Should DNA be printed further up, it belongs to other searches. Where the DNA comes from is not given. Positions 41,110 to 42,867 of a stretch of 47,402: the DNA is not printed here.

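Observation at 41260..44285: Uncharacterised three-gene cluster (membrane/coiled-coil protein, 398-aa ORFan, 485-aa wHTH/Cys-His/PD-DxK protein): candidate novel defence system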

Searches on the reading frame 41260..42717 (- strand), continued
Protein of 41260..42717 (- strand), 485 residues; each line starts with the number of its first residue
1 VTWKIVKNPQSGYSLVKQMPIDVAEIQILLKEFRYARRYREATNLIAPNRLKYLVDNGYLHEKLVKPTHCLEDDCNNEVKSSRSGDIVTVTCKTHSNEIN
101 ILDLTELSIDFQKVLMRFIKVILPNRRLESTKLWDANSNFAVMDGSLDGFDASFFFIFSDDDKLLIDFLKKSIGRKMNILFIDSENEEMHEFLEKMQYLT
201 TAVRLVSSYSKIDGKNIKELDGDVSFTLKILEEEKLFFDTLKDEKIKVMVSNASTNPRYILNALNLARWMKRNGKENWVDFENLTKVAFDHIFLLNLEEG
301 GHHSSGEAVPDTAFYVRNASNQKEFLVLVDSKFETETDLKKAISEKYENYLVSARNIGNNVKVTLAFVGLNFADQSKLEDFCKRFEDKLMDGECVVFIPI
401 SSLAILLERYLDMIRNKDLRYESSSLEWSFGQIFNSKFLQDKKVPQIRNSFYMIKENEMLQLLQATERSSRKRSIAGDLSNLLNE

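Call 45: search_protein_families(library=pfam, alignment_id=A5, max_evalue=0.1)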
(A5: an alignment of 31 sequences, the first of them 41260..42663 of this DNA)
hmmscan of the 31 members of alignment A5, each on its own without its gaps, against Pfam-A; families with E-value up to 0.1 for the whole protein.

A. member 1, window:41260-42663:- (467 aa): 2 families
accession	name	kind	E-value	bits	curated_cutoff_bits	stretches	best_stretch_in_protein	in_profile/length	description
PF08849.17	BrxA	-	0.025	14.8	23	1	108-190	60-139/184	BrxA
PF10213.14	MRP-S28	-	0.093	13.6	22.3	0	300-338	41-79/127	Mitochondrial ribosomal subunit protein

B. families by the number of members that match (of 31 scanned): 20 families
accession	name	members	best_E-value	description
PF19769.4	CPxCG_zf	2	0.00016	CPxCG-related zinc finger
PF04943.17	Pox_F11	1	0.00084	Poxvirus F11 protein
PF07282.18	Cas12f1-like_TNB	1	0.0043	Cas12f1-like, TNB domain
PF20713.2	DUF6826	1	0.0065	Domain of unknown function (DUF6826)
PF14203.11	TTRAP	1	0.012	Putative transposon-transfer assisting protein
PF03630.20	Fumble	1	0.014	Fumble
PF11638.13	DnaA_N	1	0.018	DnaA N-terminal domain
PF08849.17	BrxA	1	0.025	BrxA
PF22299.1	BRISC_FAM175B_helical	1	0.028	BRISC complex subunit FAM175B, helical domain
PF21349.2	RUBY_RBDX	1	0.035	Rubrerythrin, rubredoxin-like domain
PF01873.23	eIF-5_eIF-2B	1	0.036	Domain found in IF2B/IF5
PF20590.3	DUF6791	1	0.039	Domain of unknown function (DUF6791)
PF19661.4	DUF6164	1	0.042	Family of unknown function (DUF6164)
PF11848.13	DUF3368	1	0.044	Domain of unknown function (DUF3368)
PF01412.23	ArfGap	1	0.052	Putative GTPase activating protein for Arf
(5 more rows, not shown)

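Call 47: find_encoding_contigs(protein=P0003, flank=8000, max_places=3)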
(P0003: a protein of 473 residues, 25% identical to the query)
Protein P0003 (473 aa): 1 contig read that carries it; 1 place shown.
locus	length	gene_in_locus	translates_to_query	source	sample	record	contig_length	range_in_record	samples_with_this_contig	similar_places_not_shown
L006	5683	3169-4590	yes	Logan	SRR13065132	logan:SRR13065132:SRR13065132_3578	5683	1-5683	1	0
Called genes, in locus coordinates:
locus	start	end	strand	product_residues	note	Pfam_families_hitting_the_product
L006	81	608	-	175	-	-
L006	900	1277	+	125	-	-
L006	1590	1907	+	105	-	-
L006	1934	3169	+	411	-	-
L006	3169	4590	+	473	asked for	-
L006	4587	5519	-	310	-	-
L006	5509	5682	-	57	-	?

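Call 48: find_encoding_contigs(protein=P0004, flank=8000, max_places=3)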
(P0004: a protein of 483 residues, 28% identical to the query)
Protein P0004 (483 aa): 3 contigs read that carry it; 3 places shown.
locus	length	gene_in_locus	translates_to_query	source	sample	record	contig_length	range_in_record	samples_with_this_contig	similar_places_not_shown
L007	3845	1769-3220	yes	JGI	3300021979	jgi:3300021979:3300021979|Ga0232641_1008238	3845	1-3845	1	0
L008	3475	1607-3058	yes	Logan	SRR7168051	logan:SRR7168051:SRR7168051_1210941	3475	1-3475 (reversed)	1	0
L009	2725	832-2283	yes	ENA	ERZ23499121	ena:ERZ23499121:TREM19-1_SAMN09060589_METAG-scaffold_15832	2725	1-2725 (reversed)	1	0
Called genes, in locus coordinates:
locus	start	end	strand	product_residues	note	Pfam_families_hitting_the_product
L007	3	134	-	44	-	?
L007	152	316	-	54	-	-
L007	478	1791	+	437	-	-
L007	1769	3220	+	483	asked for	-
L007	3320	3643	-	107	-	-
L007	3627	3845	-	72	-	?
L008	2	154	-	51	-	?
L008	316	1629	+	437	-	-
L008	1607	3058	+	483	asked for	-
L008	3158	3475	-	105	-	?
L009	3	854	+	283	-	?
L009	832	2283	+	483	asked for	-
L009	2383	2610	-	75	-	-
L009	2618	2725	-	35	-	?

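Call 49: find_encoding_contigs(protein=P0005, flank=8000, max_places=2)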
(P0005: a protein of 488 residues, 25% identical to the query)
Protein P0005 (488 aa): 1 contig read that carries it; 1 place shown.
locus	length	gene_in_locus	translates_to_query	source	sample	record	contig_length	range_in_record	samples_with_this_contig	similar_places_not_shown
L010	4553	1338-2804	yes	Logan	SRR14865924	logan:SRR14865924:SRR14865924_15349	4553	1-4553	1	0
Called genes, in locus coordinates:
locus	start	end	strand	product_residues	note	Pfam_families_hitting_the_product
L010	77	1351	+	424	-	-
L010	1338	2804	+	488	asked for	-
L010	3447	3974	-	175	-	-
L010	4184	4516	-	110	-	PF14551:MCM_N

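Call 50: find_encoding_contigs(protein=P0006, flank=8000, max_places=2)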
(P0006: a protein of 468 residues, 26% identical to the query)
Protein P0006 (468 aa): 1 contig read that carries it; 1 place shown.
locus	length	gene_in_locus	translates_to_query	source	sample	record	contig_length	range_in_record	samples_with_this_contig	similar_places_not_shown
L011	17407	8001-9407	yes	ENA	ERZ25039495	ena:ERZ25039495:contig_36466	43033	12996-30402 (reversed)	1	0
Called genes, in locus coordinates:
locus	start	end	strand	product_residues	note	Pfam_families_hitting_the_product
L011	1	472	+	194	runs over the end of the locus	PF01638:HxlR (weak)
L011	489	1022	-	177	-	PF04471:Mrr_cat (weak)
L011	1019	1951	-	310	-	-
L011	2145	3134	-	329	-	PF00805:Pentapeptide (weak), PF13599:Pentapeptide_4, PF00805:Pentapeptide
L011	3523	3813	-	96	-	PF14947:HTH_45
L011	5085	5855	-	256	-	-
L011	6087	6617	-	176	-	-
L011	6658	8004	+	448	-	-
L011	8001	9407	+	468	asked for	-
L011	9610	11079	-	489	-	PF13483:Lactamase_B_3 (faint), PF12706:Lactamase_B_2, PF07521:RMMBL (weak)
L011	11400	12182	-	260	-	-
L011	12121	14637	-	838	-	PF02384:N6_Mtase, PF01170:UPF0020 (weak), PF13847:Methyltransf_31 (weak), PF07669:Eco57I (weak), PF01420:Methylase_S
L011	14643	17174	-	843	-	PF04313:HSDR_N (faint), PF13588:HSDR_N_2 (weak), PF00270:DEAD, PF04851:ResIII, PF18766:SWI2_SNF2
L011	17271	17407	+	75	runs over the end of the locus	PF07362:CcdA (weak)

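Call 51: find_encoding_contigs(protein=P0008, flank=8000, max_places=2)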
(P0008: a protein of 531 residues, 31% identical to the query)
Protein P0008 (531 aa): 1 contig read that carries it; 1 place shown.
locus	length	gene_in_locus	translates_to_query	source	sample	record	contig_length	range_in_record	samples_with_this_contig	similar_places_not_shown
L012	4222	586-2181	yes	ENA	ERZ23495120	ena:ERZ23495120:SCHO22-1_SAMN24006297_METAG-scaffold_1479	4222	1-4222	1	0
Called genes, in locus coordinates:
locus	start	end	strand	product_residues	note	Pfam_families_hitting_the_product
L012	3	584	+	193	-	?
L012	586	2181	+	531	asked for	-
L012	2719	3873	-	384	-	-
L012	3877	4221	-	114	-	?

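Call 60: predict_structure(alignment_id=A5)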
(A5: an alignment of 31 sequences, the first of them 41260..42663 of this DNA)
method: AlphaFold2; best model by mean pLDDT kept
length: 467 residues; sequences in the alignment: 31
mean_pLDDT: 86.5   pTM: 0.75
mean pLDDT of the five models: 86.5, 84.3, 83.6, 82.2, 82.0
residues with pLDDT >= 90: 237; 70-90: 183; 50-70: 46; < 50: 1
segments of 3 or more residues with pLDDT < 50: none
pLDDT, mean of each block of 10 residues (from residue 1): 89 90 95 96 96 94 95 96 96 94 91 87 89 87 74 69 68 69 68 83 88 87 89 83 90 86 94 89 70 91 89 92 87 88 91 89 94 96 95 76 66 93 94 96 89 64 69
secondary structure, 60 per line:
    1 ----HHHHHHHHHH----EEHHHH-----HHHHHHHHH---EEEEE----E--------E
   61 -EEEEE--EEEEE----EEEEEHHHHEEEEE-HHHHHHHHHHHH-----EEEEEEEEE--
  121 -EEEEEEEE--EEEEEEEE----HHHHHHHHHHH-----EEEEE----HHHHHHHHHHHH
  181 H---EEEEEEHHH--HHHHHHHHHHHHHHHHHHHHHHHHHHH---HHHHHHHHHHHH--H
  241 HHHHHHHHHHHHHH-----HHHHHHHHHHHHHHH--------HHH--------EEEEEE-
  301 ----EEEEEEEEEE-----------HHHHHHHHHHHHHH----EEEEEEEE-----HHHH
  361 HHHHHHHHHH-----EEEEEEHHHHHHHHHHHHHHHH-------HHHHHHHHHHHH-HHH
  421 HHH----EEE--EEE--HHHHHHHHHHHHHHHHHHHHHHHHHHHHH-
elements in order: H5-14 H21-24 H30-38 E42-46 E62-66 E69-73 E78-82 H83-86 E87-91 H93-104 E110-118 E122-129 E132-139 H144-154 E160-164 H169-181 E185-190 H196-222 H226-237 H240-254 H260-274 E294-299 E305-314 H326-339 E344-351 H357-370 E376-381 H382-397 H405-416 H418-423 E428-430 E433-435 H438-466
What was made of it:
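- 41260..42663 (-): Gene B (467 aa from ATG 42663; 485 aa if GTG 42717 is used): predicted DNA endonuclease. Domains: winged helix (about residues 1-46), zinc ribbon (49-91), alpha/beta domain (93-190), helical domain (196-274), FokI/BspD6I-like PD-(D/E)xK domain (about 294-400), C-terminal helices. AF2 with a 31-sequence alignment: pLDDT 86.5, pTM 0.75 (call 60).
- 41722..41874 (-): Codons for the nuclease catalytic motif of gene B: E264 ... P292-D293 ... D312-S-K314. The residues lie on the helix and the strand 2/strand 3 positions of the predicted alpha-beta-beta-beta-alpha-beta core (call 60).
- On PD-(D/E)xK nuclease superfamily, FokI/BspD6I-type cleavage domain (gene B): AF2 pLDDT 86.5 (call 60).
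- The AF2 model has pLDDT 86.5 (call 60). The elaborate DNA-binding N-terminus of B (winged helix, zinc ribbon, alpha/beta domain; call 60) is unexpected for a simple toxin.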

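Call 62: find_related_loci(query=A7, collection=genome_contigs, flank=10000)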
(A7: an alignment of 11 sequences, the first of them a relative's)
Query A7 (495 aa) in genome_contigs; peptide patterns used: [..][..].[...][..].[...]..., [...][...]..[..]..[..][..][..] (x = any residue, [..] = any of these).
47 stretches matched a pattern; 7 encode a relative of the query (tblastn E <= 1e-3); 7 distinct loci.
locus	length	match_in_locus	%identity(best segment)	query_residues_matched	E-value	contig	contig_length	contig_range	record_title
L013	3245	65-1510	46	1-495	3e-155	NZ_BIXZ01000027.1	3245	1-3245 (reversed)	Haloarcula mannanilytica strain MD-130 sequence27, whole genome shotgun sequence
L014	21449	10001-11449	46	1-495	2e-146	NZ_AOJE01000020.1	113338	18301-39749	Halorubrum saccharovorum DSM 1137 contig_20, whole genome shotgun sequence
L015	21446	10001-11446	45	1-493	9e-127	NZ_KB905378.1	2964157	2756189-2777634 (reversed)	Halomicrobium katesii DSM 19301 HalkaDRAFT_scaffold1.1, whole genome shotgun sequence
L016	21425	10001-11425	41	19-489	4e-114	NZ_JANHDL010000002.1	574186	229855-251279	Halorubrum laminariae strain R60 Scaffold2_1, whole genome shotgun sequence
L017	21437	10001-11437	37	1-490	2e-101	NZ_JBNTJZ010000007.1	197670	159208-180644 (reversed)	Haloplanus sp. C73 C73_scaffold7, whole genome shotgun sequence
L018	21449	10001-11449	35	1-489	6e-94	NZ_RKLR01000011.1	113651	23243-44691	Haloarcula rubra strain F13 NODE_11_length_113651_cov_16.508412, whole genome shotgun sequence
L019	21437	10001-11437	36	1-490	1e-96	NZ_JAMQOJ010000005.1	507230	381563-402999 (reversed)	Natrinema sp. 1APR25-10V2 NODE_5_length_507230_cov_42.696821, whole genome shotgun sequence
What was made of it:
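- Tried and rejected: A haloarchaeal subset worked (call 62).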

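Call 63: fold_search(model_id=the predicted structure, library=pdb)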
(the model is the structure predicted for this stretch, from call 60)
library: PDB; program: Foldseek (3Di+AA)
matches with E <= 10: 531; with E <= 0.001: 9
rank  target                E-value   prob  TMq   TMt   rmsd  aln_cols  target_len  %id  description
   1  5liq_B                1.3e-04  1.00  0.31  0.25  13.4       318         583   12  The structure of C160S,C508S,C578S mutant of Nt.BspD6I nicking endonuclease at 0.185 nm resolution . (released 2017-08-02)
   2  5liz                  1.3e-04  1.00  0.32  0.26  13.2       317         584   13  The structure of Nt.BspD6I nicking endonuclease with all cysteines mutated by serine residues at 0.19 nm resolution . (released 2017-08-02)
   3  2ewf                  1.9e-04  1.00  0.31  0.26  12.7       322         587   12  Crystal structure of the site-specific DNA nickase N.BspD6I (released 2006-11-21)
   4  5lhc_A                1.9e-04  1.00  0.30  0.25  14.5       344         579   11  The structure of D456A mutant of Nt.BspD6I nicking endonuclease at 0.24 nm resolution . (released 2017-08-16)
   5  6qnz_B                2.1e-04  1.00  0.29  0.25  13.8       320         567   12  Crystal structure of the site-specific DNA nickase N.BspD6I E418A Mutant (released 2020-03-04)
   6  6g2d_C                2.2e-04  0.96  0.17  0.05  17.8       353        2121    8  Citrate-induced acetyl-CoA carboxylase (ACC-Cit) filament at 5.4 A resolution (released 2018-06-13)
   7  5lhc_B                2.4e-04  1.00  0.30  0.25  13.6       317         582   13  The structure of D456A mutant of Nt.BspD6I nicking endonuclease at 0.24 nm resolution . (released 2017-08-16)
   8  6qnz_A                3.3e-04  1.00  0.32  0.27  12.7       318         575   12  Crystal structure of the site-specific DNA nickase N.BspD6I E418A Mutant (released 2020-03-04)
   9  5liq_A                6.9e-04  1.00  0.31  0.26  12.6       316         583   12  The structure of C160S,C508S,C578S mutant of Nt.BspD6I nicking endonuclease at 0.185 nm resolution . (released 2017-08-02)
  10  5cs4_B                2.7e-03  0.84  0.18  0.21  19.4       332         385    8  Crystal structure of domains AC3-AC5 of yeast acetyl-CoA carboxylase (released 2015-10-28)
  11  7n8k_B                6.9e-03  0.84  0.10  0.18  10.8       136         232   10  LINE-1 endonuclease domain complex with Mg (released 2021-10-13)
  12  2p14                  8.2e-03  1.00  0.24  0.54   8.3       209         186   13  Crystal structure of small subunit (R.BspD6I2) of the heterodimeric restriction endonuclease R.BspD6I (released 2008-03-11)
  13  8xl0_E                9.7e-03  0.63  0.17  0.05  18.0       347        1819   10  Citrate-induced filament of human acetyl-coenzyme A carboxylase 1 (ACC1-citrate) (released 2024-10-23)
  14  6g2d_F                1.1e-02  0.54  0.17  0.13  17.3       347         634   10  Citrate-induced acetyl-CoA carboxylase (ACC-Cit) filament at 5.4 A resolution (released 2018-06-13)
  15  2v0r_A                1.9e-02  0.69  0.10  0.18  10.7       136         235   10  crystal structure of a hairpin exchange variant (LTx) of the targeting LINE-1 retrotransposon endonuclease (released 2007-07-17)
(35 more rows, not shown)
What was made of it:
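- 41260..42663 (-): Foldseek against PDB: Nt.BspD6I nickase (E 1.3e-4, prob 1.00, about 318 columns) and the R.BspD6I small subunit 2p14 (prob 1.00, TM 0.54 on the target) (call 63).
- On PD-(D/E)xK nuclease superfamily, FokI/BspD6I-type cleavage domain (gene B): Foldseek: Nt.BspD6I E 1.3e-4, prob 1.00; R.BspD6I small subunit prob 1.00, TM 0.54 on the target (call 63).
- Foldseek top hits are Nt.BspD6I and the R.BspD6I small subunit (call 63). The best structural match is a site-specific nickase (call 63).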

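Call 67: fold_search(model_id=the predicted structure, library=viral)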
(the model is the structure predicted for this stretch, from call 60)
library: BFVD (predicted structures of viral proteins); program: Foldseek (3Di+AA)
matches with E <= 10: 1043; with E <= 0.001: 0
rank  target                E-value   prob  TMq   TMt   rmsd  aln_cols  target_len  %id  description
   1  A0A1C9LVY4            4.6e-03  0.54  0.11  0.14  19.4       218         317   10  (no name in the UniProt tables at hand)
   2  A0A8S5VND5            1.1e-02  0.38  0.12  0.20  12.1       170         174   10  (no name in the UniProt tables at hand)
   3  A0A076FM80            1.4e-02  0.80  0.18  0.31  15.9       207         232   14  Uncharacterized protein [Aureococcus anophagefferens virus]
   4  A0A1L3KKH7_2          2.1e-02  0.14  0.10  0.04  24.0       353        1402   10  (no name in the UniProt tables at hand)
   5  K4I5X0                2.5e-02  0.60  0.18  0.34  14.3       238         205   12  Uncharacterized protein [Salmonella phage STML-198]
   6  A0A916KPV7            3.3e-02  0.66  0.13  0.23  14.3       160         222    9  Uncharacterized protein [Choristoneura biennis entomopoxvirus]
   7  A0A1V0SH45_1          3.5e-02  0.21  0.10  0.07  13.3       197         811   11  Uncharacterized protein [Hokovirus HKV1]
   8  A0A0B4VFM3            4.1e-02  0.23  0.10  0.19  13.8       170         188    9  Uncharacterized protein [Tipula oleracea nudivirus]
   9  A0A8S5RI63            4.3e-02  0.18  0.08  0.16  17.7       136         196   16  Uncharacterized protein [virus sp. ctML55]
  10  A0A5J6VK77            4.6e-02  0.51  0.14  0.33  14.0       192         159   10  Uncharacterized protein [Megaviridae environmental sample]
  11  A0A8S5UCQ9            4.8e-02  0.20  0.08  0.20  15.4       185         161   12  Uncharacterized protein [Siphoviridae sp. ctgN495]
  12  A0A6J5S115            6.1e-02  0.57  0.06  0.30  16.8        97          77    9  Uncharacterized protein [uncultured Caudovirales phage]
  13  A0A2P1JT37            6.1e-02  0.21  0.08  0.16  16.9       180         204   10  Uncharacterized protein [Streptomyces phage Nesbitt]
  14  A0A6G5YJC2            6.4e-02  0.30  0.08  0.18  11.2       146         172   13  (no name in the UniProt tables at hand)
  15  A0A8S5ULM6            6.8e-02  0.08  0.13  0.09  20.6       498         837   11  HSP90 family protein [Myoviridae sp. ctCo31]
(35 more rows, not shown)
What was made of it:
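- Tried and rejected: Nothing at E <= 1e-3 (call 67).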

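Call 71: search_protein_families(library=pfam, proteins=[L014:1033-3690:+, L014:4002-5753:+, L014:5713-6897:+, L014:6992-8323:+, L014:12739-14775:+, L015:2821-5406:+, L015:5403-8282:+, L015:13350-17099:+, L015:12514-13353:+, L015:17096-17716:+], max_evalue=0.00001)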
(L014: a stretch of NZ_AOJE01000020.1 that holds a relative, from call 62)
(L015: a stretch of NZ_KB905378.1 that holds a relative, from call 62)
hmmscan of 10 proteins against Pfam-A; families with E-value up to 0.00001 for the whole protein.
L014:1033-3690:+ (885 aa): 2 families
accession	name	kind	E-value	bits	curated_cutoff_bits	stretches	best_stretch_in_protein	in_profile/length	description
PF06634.17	DUF1156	-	3.7e-07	30.6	24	1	22-74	1-50/73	Protein of unknown function (DUF1156)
PF01555.25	N6_N4_Mtase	-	7.4e-07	29.8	26.7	0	123-156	180-213/221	DNA methylase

L014:4002-5753:+ (583 aa): 4 families
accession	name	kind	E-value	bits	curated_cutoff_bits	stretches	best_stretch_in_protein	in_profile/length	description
PF00176.29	SNF2-rel_dom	-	5.3e-36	124.6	24.9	1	81-299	20-252/290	SNF2-related domain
PF00271.37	Helicase_C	-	6.5e-24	84.8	23.5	1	365-475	3-110/110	Helicase conserved C-terminal domain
PF04851.21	ResIII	-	6.8e-13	49.3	22.5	1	61-211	3-163/164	Type III restriction enzyme, res subunit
PF00270.35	DEAD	-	7.8e-09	35.9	26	1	78-215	14-164/167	DEAD/DEAH box helicase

L014:5713-6897:+ (394 aa): 0 families

L014:6992-8323:+ (443 aa): 2 families
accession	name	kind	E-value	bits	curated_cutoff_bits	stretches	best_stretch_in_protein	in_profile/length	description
PF18753.6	Nmad2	-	8.7e-46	156.4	26.1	1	249-422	6-186/200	Nucleotide modification associated domain 2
PF18754.6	Nmad3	-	4.9e-24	85.8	27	1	6-160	2-169/247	Nucleotide modification associated domain 3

L014:12739-14775:+ (678 aa): 0 families

L015:2821-5406:+ (861 aa): 1 family
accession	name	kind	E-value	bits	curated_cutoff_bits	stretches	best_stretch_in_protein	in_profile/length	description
PF12705.13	PDDEXK_1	-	2.6e-11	44.4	22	1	480-686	1-189/247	PD-(D/E)XK nuclease superfamily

L015:5403-8282:+ (959 aa): 5 families
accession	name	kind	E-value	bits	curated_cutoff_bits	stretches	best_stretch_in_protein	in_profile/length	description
PF00580.27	UvrD-helicase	-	4.9e-53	181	23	1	7-359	2-269/271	UvrD/REP helicase N-terminal domain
PF13361.12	UvrD_C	-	6.3e-30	105.2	25.6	2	600-737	248-346/350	UvrD-like helicase C-terminal domain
PF13245.12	AAA_19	-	3.3e-18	66.6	25.1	1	15-345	8-133/134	AAA domain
PF13538.12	UvrD_C_2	-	8.4e-10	38.8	27.4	0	716-736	31-51/52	UvrD-like helicase C-terminal domain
PF12705.13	PDDEXK_1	-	1.5e-09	38.6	22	1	860-925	121-191/247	PD-(D/E)XK nuclease superfamily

L015:13350-17099:+ (1249 aa): 0 families

L015:12514-13353:+ (279 aa): 0 families

L015:17096-17716:+ (206 aa): 1 family
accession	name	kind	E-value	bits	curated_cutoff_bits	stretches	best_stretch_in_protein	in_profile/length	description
PF08747.16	BrxB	-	7.6e-12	45.8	26.8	1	104-195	30-123/124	BREX protein BrxB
